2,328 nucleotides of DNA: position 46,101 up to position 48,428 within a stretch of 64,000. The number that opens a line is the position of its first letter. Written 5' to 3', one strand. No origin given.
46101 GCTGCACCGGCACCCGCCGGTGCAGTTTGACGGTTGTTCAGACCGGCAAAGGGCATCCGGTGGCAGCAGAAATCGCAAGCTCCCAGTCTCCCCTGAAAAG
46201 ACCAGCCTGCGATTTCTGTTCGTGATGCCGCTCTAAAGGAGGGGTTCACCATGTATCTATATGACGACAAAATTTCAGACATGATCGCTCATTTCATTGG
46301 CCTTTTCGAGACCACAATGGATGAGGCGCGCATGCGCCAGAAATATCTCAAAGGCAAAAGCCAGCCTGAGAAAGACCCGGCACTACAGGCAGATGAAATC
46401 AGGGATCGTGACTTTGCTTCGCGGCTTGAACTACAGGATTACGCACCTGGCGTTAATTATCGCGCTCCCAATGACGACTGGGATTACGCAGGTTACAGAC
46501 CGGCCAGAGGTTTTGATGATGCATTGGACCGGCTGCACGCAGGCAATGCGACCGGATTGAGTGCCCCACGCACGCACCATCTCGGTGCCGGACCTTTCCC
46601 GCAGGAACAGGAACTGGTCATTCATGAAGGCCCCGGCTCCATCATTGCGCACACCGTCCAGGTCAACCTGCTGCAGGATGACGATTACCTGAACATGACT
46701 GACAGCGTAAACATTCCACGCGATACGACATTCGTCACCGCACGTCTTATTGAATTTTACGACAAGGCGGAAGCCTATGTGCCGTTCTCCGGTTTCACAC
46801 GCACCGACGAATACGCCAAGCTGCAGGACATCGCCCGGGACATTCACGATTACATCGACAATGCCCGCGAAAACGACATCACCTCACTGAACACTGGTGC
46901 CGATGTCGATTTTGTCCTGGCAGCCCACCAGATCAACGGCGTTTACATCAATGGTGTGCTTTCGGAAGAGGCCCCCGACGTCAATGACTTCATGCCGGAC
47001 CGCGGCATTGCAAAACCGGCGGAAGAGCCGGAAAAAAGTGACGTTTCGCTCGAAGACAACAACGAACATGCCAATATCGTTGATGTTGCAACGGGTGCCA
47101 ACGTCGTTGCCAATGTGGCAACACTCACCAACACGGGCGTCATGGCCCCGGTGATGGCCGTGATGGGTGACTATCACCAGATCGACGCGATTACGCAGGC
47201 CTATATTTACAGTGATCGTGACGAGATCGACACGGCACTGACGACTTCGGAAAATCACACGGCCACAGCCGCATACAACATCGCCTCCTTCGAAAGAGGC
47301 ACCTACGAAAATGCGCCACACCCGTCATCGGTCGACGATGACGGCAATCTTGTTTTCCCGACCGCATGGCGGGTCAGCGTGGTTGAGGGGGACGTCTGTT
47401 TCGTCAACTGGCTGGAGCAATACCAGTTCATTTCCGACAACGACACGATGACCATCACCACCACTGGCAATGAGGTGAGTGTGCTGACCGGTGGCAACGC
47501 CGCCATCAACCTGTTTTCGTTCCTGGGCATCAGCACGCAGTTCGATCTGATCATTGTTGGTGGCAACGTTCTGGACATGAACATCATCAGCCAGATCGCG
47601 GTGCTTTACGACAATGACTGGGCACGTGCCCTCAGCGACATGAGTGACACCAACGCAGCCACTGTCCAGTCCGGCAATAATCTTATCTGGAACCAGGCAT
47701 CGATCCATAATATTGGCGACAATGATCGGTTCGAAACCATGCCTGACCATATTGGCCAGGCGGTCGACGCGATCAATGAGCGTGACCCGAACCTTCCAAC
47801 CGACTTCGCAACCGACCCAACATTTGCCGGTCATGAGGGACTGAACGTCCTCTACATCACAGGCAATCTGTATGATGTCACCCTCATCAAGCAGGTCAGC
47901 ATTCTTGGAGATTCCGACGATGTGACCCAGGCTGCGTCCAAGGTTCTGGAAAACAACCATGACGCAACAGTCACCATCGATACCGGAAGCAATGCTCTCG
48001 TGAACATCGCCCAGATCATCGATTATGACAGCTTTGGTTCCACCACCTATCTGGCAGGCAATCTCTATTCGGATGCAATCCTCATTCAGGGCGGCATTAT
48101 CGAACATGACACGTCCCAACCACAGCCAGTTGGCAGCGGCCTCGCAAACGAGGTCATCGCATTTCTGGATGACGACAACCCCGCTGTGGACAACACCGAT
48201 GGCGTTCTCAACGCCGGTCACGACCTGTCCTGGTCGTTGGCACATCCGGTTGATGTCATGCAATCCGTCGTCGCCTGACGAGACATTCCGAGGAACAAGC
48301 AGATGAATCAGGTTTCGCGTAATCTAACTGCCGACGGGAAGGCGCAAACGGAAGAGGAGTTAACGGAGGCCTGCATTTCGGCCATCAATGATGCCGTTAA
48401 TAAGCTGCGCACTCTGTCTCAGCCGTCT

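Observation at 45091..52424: Five-gene type I secretion locus: cargo A, cargo B, extended ATPase, HlyD and a HEPN-like protein - candidate uncharacterised surface-fibre or matrix system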

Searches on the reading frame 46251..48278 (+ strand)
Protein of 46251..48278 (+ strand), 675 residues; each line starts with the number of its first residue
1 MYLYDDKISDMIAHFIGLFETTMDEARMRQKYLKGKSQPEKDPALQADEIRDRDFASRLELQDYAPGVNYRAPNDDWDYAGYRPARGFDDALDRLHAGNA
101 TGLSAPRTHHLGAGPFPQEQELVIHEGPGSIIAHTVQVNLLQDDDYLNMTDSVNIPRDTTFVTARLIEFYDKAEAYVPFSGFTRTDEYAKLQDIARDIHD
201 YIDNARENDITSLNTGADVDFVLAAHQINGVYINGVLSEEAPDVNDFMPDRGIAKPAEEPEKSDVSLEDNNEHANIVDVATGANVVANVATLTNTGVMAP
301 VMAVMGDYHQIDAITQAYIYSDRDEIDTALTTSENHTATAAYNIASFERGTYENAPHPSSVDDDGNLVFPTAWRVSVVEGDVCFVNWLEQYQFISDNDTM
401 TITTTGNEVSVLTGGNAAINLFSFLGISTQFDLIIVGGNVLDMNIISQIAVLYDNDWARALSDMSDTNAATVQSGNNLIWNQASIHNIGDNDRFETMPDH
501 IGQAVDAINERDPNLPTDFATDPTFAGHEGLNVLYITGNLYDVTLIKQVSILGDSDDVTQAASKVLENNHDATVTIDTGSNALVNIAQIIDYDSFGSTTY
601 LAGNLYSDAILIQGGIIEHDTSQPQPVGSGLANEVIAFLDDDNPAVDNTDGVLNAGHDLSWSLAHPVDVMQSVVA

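Call 3: search_protein_families(library=pfam, proteins=[window:46251-48278:+], max_evalue=0.01)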
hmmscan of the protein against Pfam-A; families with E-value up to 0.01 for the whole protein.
window:46251-48278:+ (675 aa): 0 families

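Call 4: search_protein_families(library=ncbifam, proteins=[window:46251-48278:+], max_evalue=0.01)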
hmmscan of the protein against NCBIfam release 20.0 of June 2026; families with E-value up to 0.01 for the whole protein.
window:46251-48278:+ (675 aa): 0 families

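Call 7: search_solved_structures(query=window:46251-48278:+, max_evalue=1)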
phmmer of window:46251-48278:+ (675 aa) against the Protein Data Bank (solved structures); distinct sequences matched with E-value up to 1: 0.

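Call 9: find_homologous_proteins(query=window:46251-48278:+)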
Query window:46251-48278:+ (675 aa): 220 proteins with E <= 0.001 among 8000 candidates; the best 120 are listed.
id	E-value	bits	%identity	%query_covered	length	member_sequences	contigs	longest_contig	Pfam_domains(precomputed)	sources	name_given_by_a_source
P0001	0.0e+0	1517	100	100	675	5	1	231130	-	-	-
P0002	0.0e+0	1328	86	100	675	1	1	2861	-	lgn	-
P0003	0.0e+0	1323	86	100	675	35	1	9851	-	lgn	-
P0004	1.2e-273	928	65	99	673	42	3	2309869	-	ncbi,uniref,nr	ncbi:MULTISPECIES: hypothetical protein [Agrobacterium]|uniref:Type I secretion protein n=1 Tax=Agro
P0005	2.6e-273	927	65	100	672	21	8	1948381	-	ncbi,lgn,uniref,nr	ncbi:hypothetical protein G3A56_18325 [Rhizobium oryzihabitans]|uniref:Type I secretion protein n=1 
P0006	6.3e-273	926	64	100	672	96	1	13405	-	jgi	jgi:hypothetical protein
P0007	3.6e-272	923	64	100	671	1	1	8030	-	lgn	-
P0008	4.0e-272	923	64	99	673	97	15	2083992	-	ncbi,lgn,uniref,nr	ncbi:hypothetical protein EXN24_12880 [Rhizobium rhizogenes]|uniref:Type I secretion protein n=2 Tax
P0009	1.2e-271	921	64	100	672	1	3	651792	-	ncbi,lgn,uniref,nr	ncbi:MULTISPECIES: hypothetical protein [Agrobacterium]|uniref:hypothetical protein n=1 Tax=Agrobact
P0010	1.6e-271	921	64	100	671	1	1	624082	-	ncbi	ncbi:hypothetical protein ACQZ46_09165 [Agrobacterium salinitolerans]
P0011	1.8e-271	921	64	100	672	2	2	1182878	-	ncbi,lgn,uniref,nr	ncbi:hypothetical protein [Agrobacterium sp. B1(2019)]|uniref:hypothetical protein n=1 Tax=Agrobacte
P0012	2.0e-271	921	64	100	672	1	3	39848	-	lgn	-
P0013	2.3e-271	920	64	100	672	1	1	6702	-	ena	-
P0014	3.1e-271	920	64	100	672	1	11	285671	-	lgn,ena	-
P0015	4.9e-271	919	64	100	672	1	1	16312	-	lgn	-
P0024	2.1e-270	917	64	100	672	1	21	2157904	-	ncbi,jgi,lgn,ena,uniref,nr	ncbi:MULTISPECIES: hypothetical protein [Rhizobium/Agrobacterium group]|uniref:Type I secretion prot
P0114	8.8e-216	737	53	100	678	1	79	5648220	-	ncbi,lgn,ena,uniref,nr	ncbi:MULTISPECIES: hypothetical protein [Rhizobium]|uniref:Type I secretion protein n=2 Tax=Rhizobiu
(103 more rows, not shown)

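Call 11: find_encoding_contigs(protein=P0024, flank=10000, max_places=3)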
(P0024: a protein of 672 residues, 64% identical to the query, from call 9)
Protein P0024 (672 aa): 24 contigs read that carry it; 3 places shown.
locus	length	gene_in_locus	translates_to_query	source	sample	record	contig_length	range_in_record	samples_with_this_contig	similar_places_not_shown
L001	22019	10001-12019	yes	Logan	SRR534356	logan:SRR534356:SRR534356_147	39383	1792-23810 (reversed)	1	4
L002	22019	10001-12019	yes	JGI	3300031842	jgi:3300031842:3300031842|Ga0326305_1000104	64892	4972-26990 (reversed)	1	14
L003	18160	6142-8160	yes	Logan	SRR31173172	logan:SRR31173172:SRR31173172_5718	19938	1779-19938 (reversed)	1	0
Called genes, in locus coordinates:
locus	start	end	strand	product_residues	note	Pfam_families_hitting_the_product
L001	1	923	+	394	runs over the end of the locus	PF07221:GlcNAc_2-epim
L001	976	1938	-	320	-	PF02156:Glyco_hydro_26 (weak)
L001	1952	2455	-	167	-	PF06191:DUF995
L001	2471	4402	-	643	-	PF13641:Glyco_tranf_2_3, PF13506:Glyco_transf_21, PF13632:Glyco_trans_2_3, PF03552:Cellulose_synt (weak)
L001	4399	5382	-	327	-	PF01073:3Beta_HSD, PF01370:Epimerase, PF02719:Polysacc_synt_2, PF04321:RmlD_sub_bind, PF07993:NAD_binding_4 (faint), PF16363:GDP_Man_Dehyd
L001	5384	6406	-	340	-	PF01073:3Beta_HSD, PF01370:Epimerase, PF16363:GDP_Man_Dehyd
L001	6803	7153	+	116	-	-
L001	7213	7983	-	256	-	PF00196:GerE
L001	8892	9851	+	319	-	-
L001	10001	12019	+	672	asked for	-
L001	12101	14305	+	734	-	PF00664:ABC_membrane, PF00005:ABC_tran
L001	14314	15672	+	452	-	PF25917:BSH_RND (weak), PF25919:BSH_CusB (faint), PF25973:BSH_CzcB (weak), PF25984:BSH_YknX, PF25994:HH_AprE, PF26002:Beta-barrel_AprE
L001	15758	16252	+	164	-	-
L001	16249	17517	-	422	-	PF04932:Wzy_C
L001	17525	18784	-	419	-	PF02563:Poly_export, PF10531:SLBB (faint), PF25994:HH_AprE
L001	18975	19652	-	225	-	PF02397:Bac_transf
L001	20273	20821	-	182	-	PF12844:HTH_19 (weak), PF13560:HTH_31, PF01381:HTH_3, PF13443:HTH_26 (weak), PF07883:Cupin_2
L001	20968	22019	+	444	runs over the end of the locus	PF00202:Aminotran_3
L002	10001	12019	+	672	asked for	-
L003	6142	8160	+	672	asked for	-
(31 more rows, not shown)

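Call 12: find_encoding_contigs(protein=P0114, flank=10000, max_places=3)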
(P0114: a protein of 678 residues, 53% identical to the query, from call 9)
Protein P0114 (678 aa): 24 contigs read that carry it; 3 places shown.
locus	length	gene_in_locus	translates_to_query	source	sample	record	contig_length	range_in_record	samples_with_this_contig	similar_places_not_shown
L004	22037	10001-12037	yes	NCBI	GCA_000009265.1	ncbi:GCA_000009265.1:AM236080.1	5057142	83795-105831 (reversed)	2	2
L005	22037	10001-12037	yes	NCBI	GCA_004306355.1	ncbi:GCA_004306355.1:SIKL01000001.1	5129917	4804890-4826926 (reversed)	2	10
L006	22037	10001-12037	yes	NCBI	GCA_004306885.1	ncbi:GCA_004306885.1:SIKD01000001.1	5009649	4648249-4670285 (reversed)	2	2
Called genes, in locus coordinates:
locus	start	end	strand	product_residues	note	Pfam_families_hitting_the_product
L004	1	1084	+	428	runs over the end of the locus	PF01547:SBP_bac_1, PF13416:SBP_bac_8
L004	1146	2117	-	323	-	PF02156:Glyco_hydro_26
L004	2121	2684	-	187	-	PF06191:DUF995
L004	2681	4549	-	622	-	PF13641:Glyco_tranf_2_3, PF00535:Glycos_transf_2 (weak), PF13506:Glyco_transf_21, PF13632:Glyco_trans_2_3, PF03552:Cellulose_synt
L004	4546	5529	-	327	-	PF01073:3Beta_HSD, PF01370:Epimerase, PF02719:Polysacc_synt_2, PF04321:RmlD_sub_bind, PF16363:GDP_Man_Dehyd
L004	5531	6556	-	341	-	PF01073:3Beta_HSD (weak), PF01370:Epimerase, PF16363:GDP_Man_Dehyd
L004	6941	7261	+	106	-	-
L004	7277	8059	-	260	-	PF00196:GerE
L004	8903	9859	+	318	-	-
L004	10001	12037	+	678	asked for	-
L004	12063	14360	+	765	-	PF00664:ABC_membrane, PF00005:ABC_tran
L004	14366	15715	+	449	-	PF25917:BSH_RND, PF25973:BSH_CzcB (faint), PF25984:BSH_YknX (weak), PF25994:HH_AprE, PF26002:Beta-barrel_AprE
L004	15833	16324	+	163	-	-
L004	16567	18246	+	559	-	PF13174:TPR_6 (faint), PF13428:TPR_14 (faint), PF24575:TPR_Slam (faint), PF13480:Acetyltransf_6, PF00515:TPR_1 (faint), PF07719:TPR_2 (faint), PF13432:TPR_16 (faint), PF14559:TPR_19 (weak)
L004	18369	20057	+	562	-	PF06472:ABC_membrane_2, PF05992:SbmA_BacA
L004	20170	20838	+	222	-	PF00571:CBS, PF04972:BON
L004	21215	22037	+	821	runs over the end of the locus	PF09364:XFP_N, PF03894:XFP, PF09363:XFP_C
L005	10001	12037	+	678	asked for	-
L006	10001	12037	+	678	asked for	-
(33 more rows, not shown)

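Call 18: search_protein_families(library=pfam, proteins=[L001:6803-7153:+, L001:7213-7983:-], max_evalue=0.001)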
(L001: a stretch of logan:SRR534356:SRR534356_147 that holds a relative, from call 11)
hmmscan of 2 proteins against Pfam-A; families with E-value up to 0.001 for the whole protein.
L001:6803-7153:+ (116 aa): 0 families

L001:7213-7983:- (256 aa): 2 families
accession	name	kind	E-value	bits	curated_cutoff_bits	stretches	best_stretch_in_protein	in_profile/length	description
PF00196.25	GerE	-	1.1e-21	76.7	23.5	1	187-240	2-55/57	Bacterial regulatory proteins, luxR family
PF08281.18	Sigma70_r4_2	-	0.00036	20.5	25.7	1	185-230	8-54/54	Sigma-70, region 4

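Call 20: list_cluster_members(proteins=[P0114, P0024, L004:8903-9859:+, L004:15833-16324:+, L001:8892-9851:+, L001:15758-16252:+])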
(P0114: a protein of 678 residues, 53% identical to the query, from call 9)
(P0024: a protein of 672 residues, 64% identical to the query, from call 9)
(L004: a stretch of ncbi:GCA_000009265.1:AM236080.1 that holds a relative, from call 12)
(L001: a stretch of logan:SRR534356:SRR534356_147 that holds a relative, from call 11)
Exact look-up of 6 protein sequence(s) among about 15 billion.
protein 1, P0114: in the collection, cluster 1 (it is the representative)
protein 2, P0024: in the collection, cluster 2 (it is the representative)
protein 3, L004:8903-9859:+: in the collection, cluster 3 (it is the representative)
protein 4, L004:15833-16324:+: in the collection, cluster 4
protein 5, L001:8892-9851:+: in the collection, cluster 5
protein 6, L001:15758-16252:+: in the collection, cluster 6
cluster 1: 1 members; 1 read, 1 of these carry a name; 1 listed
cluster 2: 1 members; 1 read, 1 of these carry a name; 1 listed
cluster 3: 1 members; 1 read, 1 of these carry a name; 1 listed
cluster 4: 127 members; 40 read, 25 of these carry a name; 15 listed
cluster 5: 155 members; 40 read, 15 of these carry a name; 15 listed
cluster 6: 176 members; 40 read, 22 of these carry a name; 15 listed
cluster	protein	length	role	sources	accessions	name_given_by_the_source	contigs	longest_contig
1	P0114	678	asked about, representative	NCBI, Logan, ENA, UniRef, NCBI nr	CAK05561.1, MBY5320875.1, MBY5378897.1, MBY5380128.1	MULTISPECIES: hypothetical protein [Rhizobium] | Type I secretion protein n=2 Tax=Rhizobium TaxID=379 RepID=Q1MN91_RHIJ3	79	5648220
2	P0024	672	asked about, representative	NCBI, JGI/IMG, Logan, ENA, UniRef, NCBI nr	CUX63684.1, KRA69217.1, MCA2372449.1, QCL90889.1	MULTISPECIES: hypothetical protein [Rhizobium/Agrobacterium group] | Type I secretion protein n=2 Tax=Agrobacterium tumefaciens complex TaxID=1183400 ...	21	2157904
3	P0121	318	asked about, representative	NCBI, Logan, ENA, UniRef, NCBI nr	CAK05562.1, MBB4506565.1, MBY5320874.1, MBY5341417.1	fibrinogen-binding protein [Rhizobium johnstonii] | Fibrinogen-binding protein n=2 Tax=Rhizobium TaxID=379 RepID=Q1MN90_RHIJ3 | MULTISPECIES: hypothetical protein [Rhizobium]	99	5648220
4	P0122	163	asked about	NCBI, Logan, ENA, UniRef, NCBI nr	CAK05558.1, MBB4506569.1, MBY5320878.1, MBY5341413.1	hypothetical protein ACCS54_03640 [Rhizobium johnstonii] | Uncharacterized protein n=2 Tax=Rhizobium TaxID=379 RepID=Q1MN94_RHIJ3 | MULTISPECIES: hypothetical protein [Rhizobium]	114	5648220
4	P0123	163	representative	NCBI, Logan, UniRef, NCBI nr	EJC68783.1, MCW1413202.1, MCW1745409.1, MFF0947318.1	hypothetical protein OLZ32_34155 [Rhizobium sp. 1AS11] | Uncharacterized protein n=2 Tax=Rhizobium leguminosarum TaxID=384 RepID=A0A154ILI8_RHILE | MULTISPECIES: hypothetical protein [Rhizobium]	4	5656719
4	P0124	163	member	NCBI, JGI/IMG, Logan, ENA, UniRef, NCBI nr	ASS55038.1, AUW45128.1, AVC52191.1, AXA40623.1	hypothetical protein ACOJBM_26865 [Rhizobium beringeri] | hypothetical protein | Uncharacterized protein n=4 Tax=Rhizobium TaxID=379 RepID=A0A1B8RC20_RHILT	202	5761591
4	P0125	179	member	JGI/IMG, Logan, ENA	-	hypothetical protein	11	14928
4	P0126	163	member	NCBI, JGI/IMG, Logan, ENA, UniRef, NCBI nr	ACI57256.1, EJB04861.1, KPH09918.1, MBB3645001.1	hypothetical protein GGI64_006018 [Rhizobium leguminosarum] | Uncharacterized protein n=4 Tax=Rhizobium TaxID=379 RepID=A0A7W9ZYV6_RHILE | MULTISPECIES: hypothetical protein [Rhizobium]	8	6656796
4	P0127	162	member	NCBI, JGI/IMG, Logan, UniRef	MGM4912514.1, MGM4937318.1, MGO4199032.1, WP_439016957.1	hypothetical protein [Rhizobium sp. 768_B6_N1_8] | hypothetical protein | hypothetical protein n=1 Tax=unclassified Rhizobium TaxID=2613769 RepID=UPI003F25573A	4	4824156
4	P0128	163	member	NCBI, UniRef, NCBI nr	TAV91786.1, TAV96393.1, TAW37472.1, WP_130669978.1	hypothetical protein [Rhizobium leguminosarum] | hypothetical protein n=1 Tax=Rhizobium leguminosarum TaxID=384 RepID=UPI0010309D7E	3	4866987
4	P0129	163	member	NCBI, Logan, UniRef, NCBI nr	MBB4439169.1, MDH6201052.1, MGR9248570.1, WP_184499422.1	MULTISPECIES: hypothetical protein [Rhizobium] | Uncharacterized protein n=1 Tax=Rhizobium esperanzae TaxID=1967781 RepID=A0A7W6UJ53_9HYPH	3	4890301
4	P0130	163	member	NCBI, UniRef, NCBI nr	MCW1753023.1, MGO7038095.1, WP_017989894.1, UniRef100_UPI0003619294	hypothetical protein ACCS60_06975 [Rhizobium acaciae] | hypothetical protein n=1 Tax=Rhizobium acaciae TaxID=2989736 RepID=UPI0003619294 | hypothetical protein [Rhizobium acaciae]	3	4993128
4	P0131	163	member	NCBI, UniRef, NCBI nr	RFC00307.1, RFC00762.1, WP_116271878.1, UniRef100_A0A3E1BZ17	hypothetical protein B5K08_00020 [Rhizobium leguminosarum bv. trifolii] | Uncharacterized protein n=1 Tax=Rhizobium leguminosarum bv. trifolii TaxID=386 ... | hypothetical protein [Rhizobium leguminosarum]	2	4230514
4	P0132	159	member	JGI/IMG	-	hypothetical protein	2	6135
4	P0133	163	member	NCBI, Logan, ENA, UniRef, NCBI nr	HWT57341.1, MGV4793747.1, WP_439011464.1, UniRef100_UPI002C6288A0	MAG TPA: hypothetical protein VN284_05755 [Rhizobium sp.] | hypothetical protein n=1 Tax=Rhizobium sp. F40D2 TaxID=3453141 RepID=UPI002C6288A0 | hypothetical protein [Rhizobium sp.]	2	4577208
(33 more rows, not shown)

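Call 35: search_protein_representatives(protein=window:46251-48278:+)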
Query: 675 residues. Proteins with E-value up to 0.001 (for the whole library): 599; up to 1e-10: 523; up to 1e-30: 305. The best 150 are listed.
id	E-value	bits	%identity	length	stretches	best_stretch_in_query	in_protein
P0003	0.0e+00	1322.7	86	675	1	1-675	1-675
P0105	7.4e-218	741.9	54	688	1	6-675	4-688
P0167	4.7e-190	650.0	52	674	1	7-675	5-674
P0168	2.3e-180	618.1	49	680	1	4-675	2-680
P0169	1.7e-168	578.8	47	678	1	5-675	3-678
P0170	1.2e-141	490.1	46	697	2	227-674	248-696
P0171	2.1e-134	466.2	45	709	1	4-673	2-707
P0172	1.4e-125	437.1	41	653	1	4-646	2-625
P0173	2.8e-114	399.7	37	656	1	6-671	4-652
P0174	4.2e-108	379.3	47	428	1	253-674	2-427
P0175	5.4e-97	342.6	35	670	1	6-674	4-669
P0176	2.1e-96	340.6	35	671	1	1-675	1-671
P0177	1.4e-91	324.7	39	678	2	218-675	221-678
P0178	4.8e-88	313.0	36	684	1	1-675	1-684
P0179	6.8e-87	309.2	36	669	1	4-673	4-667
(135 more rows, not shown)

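Call 39: find_related_loci(query=A5, collection=genome_contigs, flank=8000)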
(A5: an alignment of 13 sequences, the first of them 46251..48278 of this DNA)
Query A5 (675 aa) in genome_contigs; peptide patterns used: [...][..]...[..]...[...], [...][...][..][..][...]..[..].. (x = any residue, [..] = any of these).
309 stretches matched a pattern; 213 encode a relative of the query (tblastn E <= 1e-3); the best 80 are kept; 80 distinct loci.
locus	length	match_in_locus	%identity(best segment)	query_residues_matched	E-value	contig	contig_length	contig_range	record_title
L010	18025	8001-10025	85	1-675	0e+0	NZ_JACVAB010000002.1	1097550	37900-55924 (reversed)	Agrobacterium sp. AGB01 NODE_2_length_1097550_cov_45.554792, whole genome shotgun sequence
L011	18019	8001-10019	65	3-675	0e+0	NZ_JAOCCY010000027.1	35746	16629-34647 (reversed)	Agrobacterium sp. GD03872 27, whole genome shotgun sequence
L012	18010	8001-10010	64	6-675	0e+0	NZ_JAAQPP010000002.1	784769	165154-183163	Agrobacterium tumefaciens strain ATCC 4720 NODE_2_length_784769_cov_41.2193, whole genome shotgun sequence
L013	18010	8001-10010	65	6-675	0e+0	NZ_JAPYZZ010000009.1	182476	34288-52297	Rhizobium rhizogenes strain ST15.13.057 scaffold9.1, whole genome shotgun sequence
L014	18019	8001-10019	64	3-675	0e+0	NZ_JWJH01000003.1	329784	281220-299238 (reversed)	Rhizobium nepotum 39/7 contig_3, whole genome shotgun sequence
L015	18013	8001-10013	64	3-674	0e+0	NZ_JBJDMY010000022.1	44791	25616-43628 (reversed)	Agrobacterium sp. NPDC089420 NPDC089420_164_F5.ctg-0022, whole genome shotgun sequence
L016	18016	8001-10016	64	3-675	0e+0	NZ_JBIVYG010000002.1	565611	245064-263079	Agrobacterium sp. NPDC090283 NPDC090283_182_G2.ctg-0002, whole genome shotgun sequence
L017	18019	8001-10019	64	3-675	0e+0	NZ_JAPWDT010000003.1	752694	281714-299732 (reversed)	Agrobacterium sp. SOY23 3, whole genome shotgun sequence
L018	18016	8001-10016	64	3-675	0e+0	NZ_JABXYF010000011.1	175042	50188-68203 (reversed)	Agrobacterium tomkonis strain IIF1SW-B1 NODE_11_length_175042_cov_319.624816, whole genome shotgun sequence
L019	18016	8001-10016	64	3-675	0e+0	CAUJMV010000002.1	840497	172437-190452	Agrobacterium radiobacter DSM 30147 genome assembly, contig: Agrobacterium_2, whole genome shotgun sequence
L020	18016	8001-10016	63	3-675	0e+0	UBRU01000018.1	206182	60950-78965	Rhizobiales bacterium isolate AFS027013 genome assembly, contig: contig_18, whole genome shotgun sequence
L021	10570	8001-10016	63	3-675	0e+0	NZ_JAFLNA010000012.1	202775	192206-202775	Agrobacterium burrii strain Rnr NODE_12_length_202775_cov_33.926640, whole genome shotgun sequence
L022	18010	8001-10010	63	6-675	0e+0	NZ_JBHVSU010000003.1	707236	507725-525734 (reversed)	Agrobacterium sp. NPDC058088 NPDC058088_T29_H4.ctg-0003, whole genome shotgun sequence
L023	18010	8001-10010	61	3-675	0e+0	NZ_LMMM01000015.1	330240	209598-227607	Rhizobium sp. Leaf262 contig_3, whole genome shotgun sequence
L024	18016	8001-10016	65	3-675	0e+0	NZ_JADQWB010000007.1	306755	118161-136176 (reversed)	Agrobacterium leguminum strain MOPV5 NODE_7_length_306755_cov_36.499139, whole genome shotgun sequence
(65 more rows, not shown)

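Call 65: predict_structure(alignment_id=A4)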
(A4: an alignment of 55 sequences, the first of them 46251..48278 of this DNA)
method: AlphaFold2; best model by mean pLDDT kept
length: 675 residues; sequences in the alignment: 55
mean_pLDDT: 74.9   pTM: 0.71
mean pLDDT of the five models: 74.9, 72.5, 72.0, 71.6, 67.7
residues with pLDDT >= 90: 247; 70-90: 203; 50-70: 83; < 50: 142
segments of 3 or more residues with pLDDT < 50: 1-5, 36-113, 259-263, 269-271, 628-675
pLDDT, mean of each block of 10 residues (from residue 1): 49 71 73 52 42 34 38 34 36 39 38 54 77 90 86 75 90 90 89 95 94 79 93 95 88 56 49 69 91 82 94 97 84 72 95 68 86 91 94 91 75 85 78 93 97 91 68 89 93 90 94 90 87 93 96 88 58 78 96 78 95 87 60 41 41 37 39 40
secondary structure, 60 per line:
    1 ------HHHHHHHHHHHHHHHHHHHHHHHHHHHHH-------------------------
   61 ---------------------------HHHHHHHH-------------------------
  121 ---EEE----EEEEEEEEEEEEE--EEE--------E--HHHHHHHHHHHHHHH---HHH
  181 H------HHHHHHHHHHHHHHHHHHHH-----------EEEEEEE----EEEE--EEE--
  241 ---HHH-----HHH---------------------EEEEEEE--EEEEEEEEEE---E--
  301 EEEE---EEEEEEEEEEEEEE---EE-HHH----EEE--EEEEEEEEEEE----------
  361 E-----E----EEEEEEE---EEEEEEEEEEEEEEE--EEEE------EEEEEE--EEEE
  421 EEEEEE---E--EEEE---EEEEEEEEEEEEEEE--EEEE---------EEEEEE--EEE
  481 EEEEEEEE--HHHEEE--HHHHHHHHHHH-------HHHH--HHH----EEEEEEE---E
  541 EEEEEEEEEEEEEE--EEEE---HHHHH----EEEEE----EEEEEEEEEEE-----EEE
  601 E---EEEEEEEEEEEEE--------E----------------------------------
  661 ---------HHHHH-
elements in order (helices of 4 or more, strands of 3 or more residues): H7-35 H88-95 E124-126 E131-143 E146-148 H160-174 H178-181 H188-207 E219-225 E230-233 E236-238 E276-282 E285-294 E301-304 E308-321 E335-337 E340-350 E372-378 E382-396 E399-402 E409-414 E417-426 E433-436 E440-454 E457-460 E470-475 E478-488 E494-496 H499-509 H517-520 E530-536 E540-554 E557-560 H564-568 E573-577 E582-592 E598-601 E605-617 H670-674

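Call 68: fold_search(model_id=the predicted structure, library=pdb)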
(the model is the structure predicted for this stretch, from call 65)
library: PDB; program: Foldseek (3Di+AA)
matches with E <= 10: 26; with E <= 0.001: 0
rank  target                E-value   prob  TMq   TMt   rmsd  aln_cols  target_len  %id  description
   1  6n2b_B                2.8e-01  0.01  0.04  0.06  34.0       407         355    8  The Crystal Structure of Caldicellulosiruptor kristjanssonii Tapirin C-terminal domain (released 2018-12-19)
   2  6n2b_A                3.5e-01  0.01  0.04  0.06  33.1       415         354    9  The Crystal Structure of Caldicellulosiruptor kristjanssonii Tapirin C-terminal domain (released 2018-12-19)
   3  9ozd_C                1.1e+00  0.01  0.04  0.05  33.0       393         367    9  Crystal structure of the polysaccharide lyase RbmB from Vibrio cholerae bound to Vibrio Polysaccharide (released 2026-03-11)
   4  9nqd_0                1.2e+00  0.01  0.05  0.08  30.3       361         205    9  Structure of Pseudomonas FapC Biofilm-Forming Functional Amyloid (released 2025-06-25)
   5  5awf_B                1.3e+00  0.01  0.05  0.07  29.4       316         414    9  Crystal structure of SufB-SufC-SufD complex from Escherichia coli (released 2015-11-11)
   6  9u4u_A                1.3e+00  0.01  0.04  0.10  26.7       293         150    7  Structure of the functional amyloid FapC from Pseudomonas sp.UK4 (released 2025-08-06)
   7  8c50_A                1.3e+00  0.00  0.03  0.06  34.2       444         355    9  Pontibacter korlensis curli subunit CsgA (released 2023-06-28)
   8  1vh4_B                1.3e+00  0.01  0.04  0.06  28.3       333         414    6  Crystal structure of a stabilizer of iron transporter (released 2003-12-30)
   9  5awf_E                2.7e+00  0.00  0.04  0.07  30.9       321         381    6  Crystal structure of SufB-SufC-SufD complex from Escherichia coli (released 2015-11-11)
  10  7w1c_A                3.1e+00  0.00  0.04  0.04  27.2       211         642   13  Crystal structure of Klebsiella pneumoniae K1 capsule-specific polysaccharide lyase in a P1 crystal form (released 2022-05-18)
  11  5nxk_A                3.3e+00  0.00  0.04  0.07  30.4       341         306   12  L. reuteri 53608 SRRP (released 2018-03-21)
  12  8x1o                  4.5e+00  0.00  0.03  0.08  29.3       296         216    8  Crystal structure of M249C/N270C mutant of FfIBP (released 2024-11-13)
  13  5nxk_B                4.5e+00  0.00  0.03  0.06  31.1       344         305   12  L. reuteri 53608 SRRP (released 2018-03-21)
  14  2zu0_A                5.2e+00  0.00  0.04  0.05  30.2       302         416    9  Crystal structure of SufC-SufD complex involved in the iron-sulfur cluster biosynthesis (released 2009-03-10)
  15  4dn7_A                5.4e+00  0.00  0.05  0.07  31.9       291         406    8  CRYSTAL STRUCTURE OF putative ABC transporter, ATP-binding protein from Methanosarcina mazei Go1 (released 2012-02-22)
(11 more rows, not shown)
